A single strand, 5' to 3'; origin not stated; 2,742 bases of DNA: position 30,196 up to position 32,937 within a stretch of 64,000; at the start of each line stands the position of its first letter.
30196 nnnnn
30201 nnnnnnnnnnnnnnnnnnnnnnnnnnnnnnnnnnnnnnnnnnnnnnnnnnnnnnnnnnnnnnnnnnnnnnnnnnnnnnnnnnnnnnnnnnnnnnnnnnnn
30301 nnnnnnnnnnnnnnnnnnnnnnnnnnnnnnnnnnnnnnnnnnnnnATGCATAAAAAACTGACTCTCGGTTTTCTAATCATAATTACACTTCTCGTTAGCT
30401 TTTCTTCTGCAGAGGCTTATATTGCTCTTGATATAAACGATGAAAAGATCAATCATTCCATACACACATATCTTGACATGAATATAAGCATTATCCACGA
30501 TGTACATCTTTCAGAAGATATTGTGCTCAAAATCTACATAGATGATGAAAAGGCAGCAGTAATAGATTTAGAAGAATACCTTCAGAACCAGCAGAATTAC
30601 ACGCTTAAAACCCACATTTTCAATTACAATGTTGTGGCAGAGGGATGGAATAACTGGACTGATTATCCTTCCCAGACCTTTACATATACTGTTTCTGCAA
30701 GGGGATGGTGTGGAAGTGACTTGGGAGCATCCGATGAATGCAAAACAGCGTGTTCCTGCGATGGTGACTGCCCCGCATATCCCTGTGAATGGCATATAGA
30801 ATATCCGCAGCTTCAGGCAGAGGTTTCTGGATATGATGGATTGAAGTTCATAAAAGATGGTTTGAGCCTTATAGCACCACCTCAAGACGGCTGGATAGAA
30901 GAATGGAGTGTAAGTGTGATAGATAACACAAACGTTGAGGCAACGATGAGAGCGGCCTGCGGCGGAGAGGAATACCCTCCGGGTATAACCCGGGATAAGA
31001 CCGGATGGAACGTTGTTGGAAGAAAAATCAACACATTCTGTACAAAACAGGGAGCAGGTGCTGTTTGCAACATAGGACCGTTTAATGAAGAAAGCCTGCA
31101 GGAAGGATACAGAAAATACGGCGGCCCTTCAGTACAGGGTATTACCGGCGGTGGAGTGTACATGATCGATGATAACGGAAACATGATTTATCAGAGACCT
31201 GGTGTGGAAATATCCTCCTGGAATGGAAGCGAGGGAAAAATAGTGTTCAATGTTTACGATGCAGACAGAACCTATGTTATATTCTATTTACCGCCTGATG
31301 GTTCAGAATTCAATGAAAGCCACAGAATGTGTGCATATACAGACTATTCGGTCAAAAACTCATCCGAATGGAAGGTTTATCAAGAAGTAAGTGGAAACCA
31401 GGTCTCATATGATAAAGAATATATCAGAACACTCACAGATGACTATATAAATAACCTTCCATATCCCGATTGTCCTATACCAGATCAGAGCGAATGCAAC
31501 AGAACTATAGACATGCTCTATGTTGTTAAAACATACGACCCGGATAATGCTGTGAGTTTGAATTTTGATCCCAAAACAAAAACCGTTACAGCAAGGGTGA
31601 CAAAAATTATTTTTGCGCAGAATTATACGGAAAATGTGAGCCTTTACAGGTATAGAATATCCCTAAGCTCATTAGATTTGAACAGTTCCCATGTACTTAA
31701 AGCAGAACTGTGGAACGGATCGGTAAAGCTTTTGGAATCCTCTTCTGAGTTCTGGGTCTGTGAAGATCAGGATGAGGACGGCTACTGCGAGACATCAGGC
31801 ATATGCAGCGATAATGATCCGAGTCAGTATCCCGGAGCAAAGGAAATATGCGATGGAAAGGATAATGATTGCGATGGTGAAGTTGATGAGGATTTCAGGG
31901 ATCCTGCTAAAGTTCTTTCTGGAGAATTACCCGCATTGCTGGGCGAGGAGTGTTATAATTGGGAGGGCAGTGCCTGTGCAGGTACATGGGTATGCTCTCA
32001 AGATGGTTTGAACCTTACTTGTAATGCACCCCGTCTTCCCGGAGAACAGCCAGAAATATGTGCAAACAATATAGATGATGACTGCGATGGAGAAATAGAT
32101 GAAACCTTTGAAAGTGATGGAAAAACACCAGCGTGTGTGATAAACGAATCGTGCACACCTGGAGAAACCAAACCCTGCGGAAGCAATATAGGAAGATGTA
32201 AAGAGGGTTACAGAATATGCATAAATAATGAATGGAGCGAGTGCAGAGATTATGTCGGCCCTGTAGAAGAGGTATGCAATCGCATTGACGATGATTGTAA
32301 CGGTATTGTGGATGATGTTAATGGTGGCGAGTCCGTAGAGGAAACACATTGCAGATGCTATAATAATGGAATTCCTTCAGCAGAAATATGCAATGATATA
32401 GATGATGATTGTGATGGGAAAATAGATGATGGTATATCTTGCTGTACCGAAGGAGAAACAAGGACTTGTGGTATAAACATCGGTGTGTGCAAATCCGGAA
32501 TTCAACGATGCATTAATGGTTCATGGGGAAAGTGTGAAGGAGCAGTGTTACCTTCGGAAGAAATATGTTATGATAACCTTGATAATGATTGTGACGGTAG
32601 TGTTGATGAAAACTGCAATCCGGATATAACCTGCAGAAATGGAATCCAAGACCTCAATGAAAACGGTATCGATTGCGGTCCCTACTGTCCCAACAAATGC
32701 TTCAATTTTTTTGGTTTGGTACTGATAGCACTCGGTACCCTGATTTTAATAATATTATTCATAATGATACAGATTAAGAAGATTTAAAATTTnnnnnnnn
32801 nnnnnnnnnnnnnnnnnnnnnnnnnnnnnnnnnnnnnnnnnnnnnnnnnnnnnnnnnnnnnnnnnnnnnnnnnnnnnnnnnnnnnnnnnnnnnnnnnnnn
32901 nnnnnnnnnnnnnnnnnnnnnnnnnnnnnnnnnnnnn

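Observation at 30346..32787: Large secreted protein built from DNDCDG 'MopE-like' cysteine repeats with a possible sortase-type C-terminal anchor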

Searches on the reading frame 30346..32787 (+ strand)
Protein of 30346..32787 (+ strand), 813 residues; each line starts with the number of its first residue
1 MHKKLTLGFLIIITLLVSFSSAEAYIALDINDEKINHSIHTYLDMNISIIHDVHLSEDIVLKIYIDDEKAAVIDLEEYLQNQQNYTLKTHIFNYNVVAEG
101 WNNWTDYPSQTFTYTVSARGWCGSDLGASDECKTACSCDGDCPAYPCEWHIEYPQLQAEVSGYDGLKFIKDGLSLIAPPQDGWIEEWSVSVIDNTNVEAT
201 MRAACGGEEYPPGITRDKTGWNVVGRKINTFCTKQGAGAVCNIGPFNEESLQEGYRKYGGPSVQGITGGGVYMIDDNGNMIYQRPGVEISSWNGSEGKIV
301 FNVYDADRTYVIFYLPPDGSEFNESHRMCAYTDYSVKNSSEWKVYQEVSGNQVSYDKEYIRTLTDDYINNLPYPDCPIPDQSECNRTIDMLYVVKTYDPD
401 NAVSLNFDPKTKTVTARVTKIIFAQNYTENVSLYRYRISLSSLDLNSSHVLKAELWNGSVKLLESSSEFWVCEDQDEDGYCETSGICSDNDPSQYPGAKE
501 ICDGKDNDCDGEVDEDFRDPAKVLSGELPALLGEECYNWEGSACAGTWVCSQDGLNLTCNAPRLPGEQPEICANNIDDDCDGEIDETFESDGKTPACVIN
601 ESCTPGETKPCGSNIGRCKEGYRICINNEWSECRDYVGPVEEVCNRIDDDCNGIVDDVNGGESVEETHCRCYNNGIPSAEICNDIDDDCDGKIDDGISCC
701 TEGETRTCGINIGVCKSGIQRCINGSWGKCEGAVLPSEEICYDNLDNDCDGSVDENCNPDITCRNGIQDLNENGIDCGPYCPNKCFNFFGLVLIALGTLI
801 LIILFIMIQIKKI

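Call 3: search_protein_families(library=pfam, proteins=[window:30346-32787:+], max_evalue=1)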
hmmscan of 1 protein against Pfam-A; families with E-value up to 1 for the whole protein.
window:30346-32787:+ (813 aa): 3 families
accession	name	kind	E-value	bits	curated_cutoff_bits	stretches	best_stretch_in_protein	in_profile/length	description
PF11617.13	Cu-binding_MopE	-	3.5e-25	88.3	27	5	487-515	2-30/30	Putative metal-binding motif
PF19543.5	GH123_N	-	0.045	12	22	1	287-348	56-117/969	Glycoside hydrolase 123, N-terminal domain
PF17900.6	Peptidase_M1_N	-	0.85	10.1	25.8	0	21-89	30-90/186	Peptidase M1 N-terminal domain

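Call 4: search_protein_families(library=ncbifam, proteins=[window:30346-32787:+], max_evalue=1)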
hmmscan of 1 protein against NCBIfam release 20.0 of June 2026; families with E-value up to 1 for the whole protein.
window:30346-32787:+ (813 aa): 0 families

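Call 9: search_solved_structures(query=window:30346-32787:+, max_evalue=1, show_alignments=2)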
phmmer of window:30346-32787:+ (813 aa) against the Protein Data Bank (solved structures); distinct sequences matched with E-value up to 1: 0.

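Call 10: find_homologous_proteins(query=window:30346-32787:+)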
Query window:30346-32787:+ (813 aa): 10 proteins with E <= 0.001 among 8000 candidates.
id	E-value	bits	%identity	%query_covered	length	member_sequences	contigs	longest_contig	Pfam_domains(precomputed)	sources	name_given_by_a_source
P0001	0.0e+0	1937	100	100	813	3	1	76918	PF11617.14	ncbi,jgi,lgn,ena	-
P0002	1.1e-285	969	54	95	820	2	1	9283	PF11617.14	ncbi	-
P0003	2.2e-255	868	50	99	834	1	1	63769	PF11617.14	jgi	jgi:hypothetical protein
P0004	8.7e-244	830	48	100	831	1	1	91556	PF11617.14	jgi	jgi:hypothetical protein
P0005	5.7e-28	116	32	22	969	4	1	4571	PF11617.14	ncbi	-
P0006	2.1e-13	68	30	36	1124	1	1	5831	PF07691.18,PF11617.14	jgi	jgi:fibro-slime domain-containing protein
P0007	4.5e-12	63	32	23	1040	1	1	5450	PF11617.14,PF01392.29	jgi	jgi:hypothetical protein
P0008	1.9e-8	51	32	28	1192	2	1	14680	PF11617.14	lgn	-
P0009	1.4e-7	48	35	16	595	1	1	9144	PF11617.14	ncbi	ncbi:MAG: MopE-related protein [Myxococcota bacterium]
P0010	2.2e-4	38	36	14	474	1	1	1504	PF11617.14,PF07603.18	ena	-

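Call 11: find_encoding_contigs(protein=window:30346-32787:+, flank=10000)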
Protein window:30346-32787:+ (813 aa): no gene with exactly this product is on record in the collection.

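Call 12: list_cluster_members(proteins=[P0001, P0002, P0003, P0004, P0005])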
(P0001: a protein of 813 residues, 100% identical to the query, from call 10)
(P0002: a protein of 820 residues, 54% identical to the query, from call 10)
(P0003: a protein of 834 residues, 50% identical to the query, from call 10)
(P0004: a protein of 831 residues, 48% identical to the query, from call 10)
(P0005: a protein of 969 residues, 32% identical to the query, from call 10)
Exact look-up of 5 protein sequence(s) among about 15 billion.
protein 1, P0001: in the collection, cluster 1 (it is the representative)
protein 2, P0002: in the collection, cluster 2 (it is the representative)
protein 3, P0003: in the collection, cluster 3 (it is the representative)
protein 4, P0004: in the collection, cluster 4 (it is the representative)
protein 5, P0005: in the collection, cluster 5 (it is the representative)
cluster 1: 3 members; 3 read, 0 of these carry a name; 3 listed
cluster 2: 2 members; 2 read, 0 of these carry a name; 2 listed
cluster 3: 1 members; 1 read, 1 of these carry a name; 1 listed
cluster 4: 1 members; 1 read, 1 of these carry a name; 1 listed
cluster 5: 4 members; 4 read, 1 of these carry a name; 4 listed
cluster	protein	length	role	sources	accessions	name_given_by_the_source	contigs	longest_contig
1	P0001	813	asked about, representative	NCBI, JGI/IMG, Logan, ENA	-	-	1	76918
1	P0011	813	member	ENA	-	-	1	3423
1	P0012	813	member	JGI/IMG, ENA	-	-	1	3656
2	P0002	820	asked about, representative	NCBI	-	-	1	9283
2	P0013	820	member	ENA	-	-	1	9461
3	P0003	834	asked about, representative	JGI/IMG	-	hypothetical protein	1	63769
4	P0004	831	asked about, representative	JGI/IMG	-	hypothetical protein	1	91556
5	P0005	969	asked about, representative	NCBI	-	-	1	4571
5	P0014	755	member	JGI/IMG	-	hypothetical protein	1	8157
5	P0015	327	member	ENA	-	-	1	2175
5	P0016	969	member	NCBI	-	-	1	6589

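Call 13: find_encoding_contigs(protein=P0003, flank=10000, max_places=3)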
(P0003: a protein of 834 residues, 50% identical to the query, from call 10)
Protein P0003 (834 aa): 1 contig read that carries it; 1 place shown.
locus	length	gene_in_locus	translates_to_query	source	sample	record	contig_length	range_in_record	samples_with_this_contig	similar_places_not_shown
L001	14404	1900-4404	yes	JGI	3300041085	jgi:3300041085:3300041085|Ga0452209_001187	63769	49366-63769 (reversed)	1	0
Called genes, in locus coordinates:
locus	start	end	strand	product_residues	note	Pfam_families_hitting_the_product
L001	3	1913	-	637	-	?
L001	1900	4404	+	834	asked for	PF11617:Cu-binding_MopE (weak)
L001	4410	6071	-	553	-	PF00749:tRNA-synt_1c, PF20974:tRNA-synt_1c_C2 (faint), PF03950:tRNA-synt_1c_C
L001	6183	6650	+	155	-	PF01899:MNHE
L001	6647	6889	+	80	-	PF04066:MrpF_PhaF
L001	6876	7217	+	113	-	PF03334:PhaG_MnhG_YufB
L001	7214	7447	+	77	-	PF13244:MbhD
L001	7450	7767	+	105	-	PF20501:MbhE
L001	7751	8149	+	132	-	PF04039:MnhB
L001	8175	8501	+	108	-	PF00420:Oxidored_q2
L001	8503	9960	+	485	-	PF00662:Proton_antipo_N (weak), PF10125:NADHdeh_related, PF00361:Proton_antipo_M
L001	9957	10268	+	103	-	-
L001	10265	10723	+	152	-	PF01058:Oxidored_q6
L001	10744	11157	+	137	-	PF00329:Complex1_30kDa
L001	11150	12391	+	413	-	PF00374:NiFeSe_Hases, PF00346:Complex1_49kDa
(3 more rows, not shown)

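Call 14: find_encoding_contigs(protein=P0004, flank=10000, max_places=3)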
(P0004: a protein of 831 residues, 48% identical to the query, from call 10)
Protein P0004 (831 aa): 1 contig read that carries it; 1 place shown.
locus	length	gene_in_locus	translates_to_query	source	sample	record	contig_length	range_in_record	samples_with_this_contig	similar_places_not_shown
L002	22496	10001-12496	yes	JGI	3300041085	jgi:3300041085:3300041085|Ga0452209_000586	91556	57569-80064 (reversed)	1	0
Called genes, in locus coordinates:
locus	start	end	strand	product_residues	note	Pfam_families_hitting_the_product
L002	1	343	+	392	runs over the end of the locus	PF22660:RS_preATP-grasp-like, PF02222:ATP-grasp, PF02655:ATP-grasp_3 (weak), PF17769:PurK_C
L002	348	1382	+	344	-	PF00731:AIRC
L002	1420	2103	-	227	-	PF05362:Lon_C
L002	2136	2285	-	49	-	-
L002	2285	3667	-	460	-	PF00999:Na_H_Exchanger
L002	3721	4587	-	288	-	PF13489:Methyltransf_23 (weak), PF13649:Methyltransf_25 (weak), PF08242:Methyltransf_12 (weak)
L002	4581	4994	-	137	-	-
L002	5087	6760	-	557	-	PF23545:Zn_ribbon_HMPTM, PF04055:Radical_SAM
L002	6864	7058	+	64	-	PF01194:RNA_pol_N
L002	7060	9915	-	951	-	PF00270:DEAD, PF04851:ResIII, PF00271:Helicase_C, PF19306:WHD_Lhr, PF08494:DEAD_assoc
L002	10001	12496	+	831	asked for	PF11617:Cu-binding_MopE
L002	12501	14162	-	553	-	PF00749:tRNA-synt_1c, PF03950:tRNA-synt_1c_C, PF20974:tRNA-synt_1c_C2 (faint)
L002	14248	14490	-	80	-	-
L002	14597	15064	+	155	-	PF01899:MNHE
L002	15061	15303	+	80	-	PF04066:MrpF_PhaF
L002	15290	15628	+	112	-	PF03334:PhaG_MnhG_YufB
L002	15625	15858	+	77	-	PF13244:MbhD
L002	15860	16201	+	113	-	PF20501:MbhE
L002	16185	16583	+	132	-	PF04039:MnhB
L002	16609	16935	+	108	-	PF00420:Oxidored_q2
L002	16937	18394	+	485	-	PF00662:Proton_antipo_N (weak), PF10125:NADHdeh_related, PF00361:Proton_antipo_M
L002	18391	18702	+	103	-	-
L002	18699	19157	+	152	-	PF01058:Oxidored_q6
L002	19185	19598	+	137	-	PF00329:Complex1_30kDa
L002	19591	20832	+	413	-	PF00374:NiFeSe_Hases, PF00346:Complex1_49kDa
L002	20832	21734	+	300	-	PF00146:NADHdh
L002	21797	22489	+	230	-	PF00156:Pribosyltran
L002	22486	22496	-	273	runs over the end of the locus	PF00215:OMPdecase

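Call 33: search_protein_families(library=pfam, alignment_id=A3, max_evalue=0.01)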
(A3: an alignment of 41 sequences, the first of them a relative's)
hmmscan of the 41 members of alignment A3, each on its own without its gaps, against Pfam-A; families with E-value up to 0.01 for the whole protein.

A. member 1, P0001 (813 aa): 1 family
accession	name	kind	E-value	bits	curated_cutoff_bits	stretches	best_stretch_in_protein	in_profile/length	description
PF11617.13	Cu-binding_MopE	-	3.5e-25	88.3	27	4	487-515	2-30/30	Putative metal-binding motif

B. families by the number of members that match (of 41 scanned): 2 families
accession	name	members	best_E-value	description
PF11617.13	Cu-binding_MopE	41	1.7e-30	Putative metal-binding motif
PF07010.17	Endomucin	1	0.0032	Endomucin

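Call 46: predict_structure(alignment_id=A3)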
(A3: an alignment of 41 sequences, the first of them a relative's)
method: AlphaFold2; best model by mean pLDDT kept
length: 813 residues; sequences in the alignment: 41
mean_pLDDT: 85.1   pTM: 0.54
mean pLDDT of the five models: 85.1, 85.0, 84.9, 84.7, 83.7
residues with pLDDT >= 90: 342; 70-90: 396; 50-70: 61; < 50: 14
segments of 3 or more residues with pLDDT < 50: 19-22, 598-602
pLDDT, mean of each block of 10 residues (from residue 1): 65 71 75 81 91 92 96 93 90 97 92 97 87 79 81 97 95 93 91 96 95 90 86 94 94 93 89 93 91 94 93 94 94 93 95 95 94 78 84 95 96 96 92 93 89 95 94 81 70 80 84 84 80 84 85 84 76 72 67 49 62 76 66 76 78 74 70 77 78 80 82 85 83 85 85 82 83 81 77 87 89 61
secondary structure, 60 per line:
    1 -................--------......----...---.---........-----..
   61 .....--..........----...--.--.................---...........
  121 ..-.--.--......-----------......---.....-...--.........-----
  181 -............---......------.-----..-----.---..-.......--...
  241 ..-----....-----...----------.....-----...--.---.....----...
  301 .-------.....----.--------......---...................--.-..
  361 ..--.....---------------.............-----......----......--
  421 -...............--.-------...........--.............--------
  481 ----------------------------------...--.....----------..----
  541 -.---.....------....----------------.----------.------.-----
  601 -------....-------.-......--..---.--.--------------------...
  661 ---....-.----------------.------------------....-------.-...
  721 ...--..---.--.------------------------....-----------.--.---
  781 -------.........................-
elements in order (helices of 4 or more, strands of 3 or more residues): H2-17 E26-31 E36-38 E46-53 E59-65 E68-74 E90-106 E110-122 H130-135 E147-152 E156-160 E167-171 H172-175 E182-193 E197-202 E232-235 E238-242 H248-251 E270-274 E280-282 E289-293 E298-301 E309-313 E327-332 E336-354 E359-362 H365-369 E385-397 E403-408 E413-418 E422-432 H433-436 E447-457 E460-472 H520-524 E546-550 E557-560 E608-611 E621-626 H664-667 E705-708 E718-723 H759-762 H788-812

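Call 48: fold_search(model_id=the predicted structure, library=pdb)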
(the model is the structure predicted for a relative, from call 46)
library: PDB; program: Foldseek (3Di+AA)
matches with E <= 10: 1392; with E <= 0.001: 1
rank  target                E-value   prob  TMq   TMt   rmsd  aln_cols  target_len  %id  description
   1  9dmx_A                9.0e-04  0.12  0.05  0.08  50.9       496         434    7  Crystal structure of shark UrIg2 V-C1-C2-C3 domains (released 2025-07-23)
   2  6zqk_A                5.6e-03  0.08  0.06  0.10  48.7       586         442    8  HER2-binding scFv-Fab fusion 841 (released 2021-06-30)
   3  8vdk                  6.2e-03  0.11  0.07  0.12  42.8       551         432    9  Crystal Structure of LPXTG-motif Cell Wall Anchor Domain Protein MSCRAMM_SdrD from Staphylococcus aureus (released 2024-08-07)
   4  5g64_A                9.0e-03  0.06  0.04  0.10  48.6       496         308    7  The complex between human IgE-Fc and two anti-IgE Fab fragments (released 2017-05-03)
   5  5mol_A                9.0e-03  0.06  0.05  0.09  47.3       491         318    8  Human IgE-Fc crystal structure (released 2018-01-10)
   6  6eyo_A                1.2e-02  0.07  0.06  0.12  50.5       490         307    7  Structure of extended IgE-Fc in complex with two anti-IgE Fabs (released 2018-08-15)
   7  4jdz_A                1.5e-02  0.08  0.07  0.12  44.8       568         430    7  Structures of SdrD from Staphylococcus aureus reveal the molecular mechanism of how the cell surface receptors recogni (released 2013-06-19)
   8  5fhx_L                1.5e-02  0.06  0.05  0.12  47.0       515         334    8  CRYSTAL STRUCTURE OF CODV IN COMPLEX WITH IL4 AT 2.55 Ang. RESOLUTION. (released 2016-03-30)
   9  5hcg_L                1.5e-02  0.06  0.05  0.12  46.3       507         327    8  CRYSTAL STRUCTURE OF FREE-CODV. (released 2016-03-30)
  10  6o89_L                1.5e-02  0.05  0.05  0.11  47.1       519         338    6  Anti-CD28xCD3 CODV Fab (released 2019-11-20)
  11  8peq_A                1.9e-02  0.06  0.05  0.12  41.9       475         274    7  Complex of diubiquitin-derived artificial binding protein (Affilin) variant Af2 with its target oncofetal fibronectin  (released 2024-06-26)
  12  8y81_E                1.9e-02  0.04  0.04  0.10  45.7       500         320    7  Structure of the ige-fc bound to its high affinity receptor fc(epsilon)ri (released 2024-07-10)
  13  4j4p_A                2.4e-02  0.03  0.04  0.09  51.5       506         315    7  The complex of human IgE-Fc with two bound Fab fragments (released 2014-03-12)
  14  7f35_C                2.5e-02  0.09  0.04  0.15  29.0       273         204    9  Crystal structure of anti S-gatifloxacin antibody Fab fragment in complex with S-gatifloxacin (released 2021-12-29)
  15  8trt_C                2.5e-02  0.08  0.05  0.14  30.0       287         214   11  Structure of the EphA2 CRD bound to FabS1CE_C1, monoclinic form (released 2023-11-22)
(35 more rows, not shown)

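Call 92: find_related_loci(query=A3, collection=metagenome_contigs, flank=8000)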
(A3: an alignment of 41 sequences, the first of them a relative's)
Query A3 (813 aa) in metagenome_contigs; peptide patterns used: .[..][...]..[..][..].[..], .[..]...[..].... (x = any residue, [..] = any of these).
600 stretches matched a pattern (row limit reached: there are more); 363 encode a relative of the query (tblastn E <= 1e-3); the best 80 are kept; 80 distinct loci.
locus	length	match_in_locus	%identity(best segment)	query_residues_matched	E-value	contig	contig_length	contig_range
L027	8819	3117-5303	35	1-785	5e-123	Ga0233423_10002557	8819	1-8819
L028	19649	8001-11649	36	472-766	3e-34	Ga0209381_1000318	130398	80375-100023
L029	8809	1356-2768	36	487-767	4e-27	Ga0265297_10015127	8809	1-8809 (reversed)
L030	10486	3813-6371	34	495-775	7e-27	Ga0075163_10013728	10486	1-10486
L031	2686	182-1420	35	485-766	2e-26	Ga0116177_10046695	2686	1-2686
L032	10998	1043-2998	33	494-759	1e-28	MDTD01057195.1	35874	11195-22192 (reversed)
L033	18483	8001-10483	33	474-776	6e-25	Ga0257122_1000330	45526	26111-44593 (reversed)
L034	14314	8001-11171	32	498-756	3e-24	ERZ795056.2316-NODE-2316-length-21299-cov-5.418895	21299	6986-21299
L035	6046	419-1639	30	479-756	6e-24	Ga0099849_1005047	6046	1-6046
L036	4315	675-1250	40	500-757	5e-24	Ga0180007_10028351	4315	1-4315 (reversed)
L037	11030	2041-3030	32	500-766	2e-23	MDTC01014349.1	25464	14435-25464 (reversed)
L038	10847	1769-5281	34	478-776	4e-23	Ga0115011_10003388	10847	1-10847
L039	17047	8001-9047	36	491-762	2e-22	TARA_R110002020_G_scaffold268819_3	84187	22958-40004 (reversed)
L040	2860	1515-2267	33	495-766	1e-21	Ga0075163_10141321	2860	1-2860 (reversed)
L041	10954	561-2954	31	495-773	1e-21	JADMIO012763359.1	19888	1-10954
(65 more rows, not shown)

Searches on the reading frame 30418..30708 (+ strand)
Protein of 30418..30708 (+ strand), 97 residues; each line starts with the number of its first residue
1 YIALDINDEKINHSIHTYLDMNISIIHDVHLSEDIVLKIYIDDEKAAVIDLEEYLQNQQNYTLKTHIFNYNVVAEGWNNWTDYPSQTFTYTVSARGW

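Call 85: search_protein_families(library=pfam, proteins=[window:30418-30708:+], max_evalue=10)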
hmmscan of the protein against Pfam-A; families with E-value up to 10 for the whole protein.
seq(97 aa): 1 family
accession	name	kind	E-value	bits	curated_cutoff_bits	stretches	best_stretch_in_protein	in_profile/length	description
PF18382.8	Formin_GBD_N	-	0.28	12.1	25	1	30-60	51-81/89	Formin N-terminal GBD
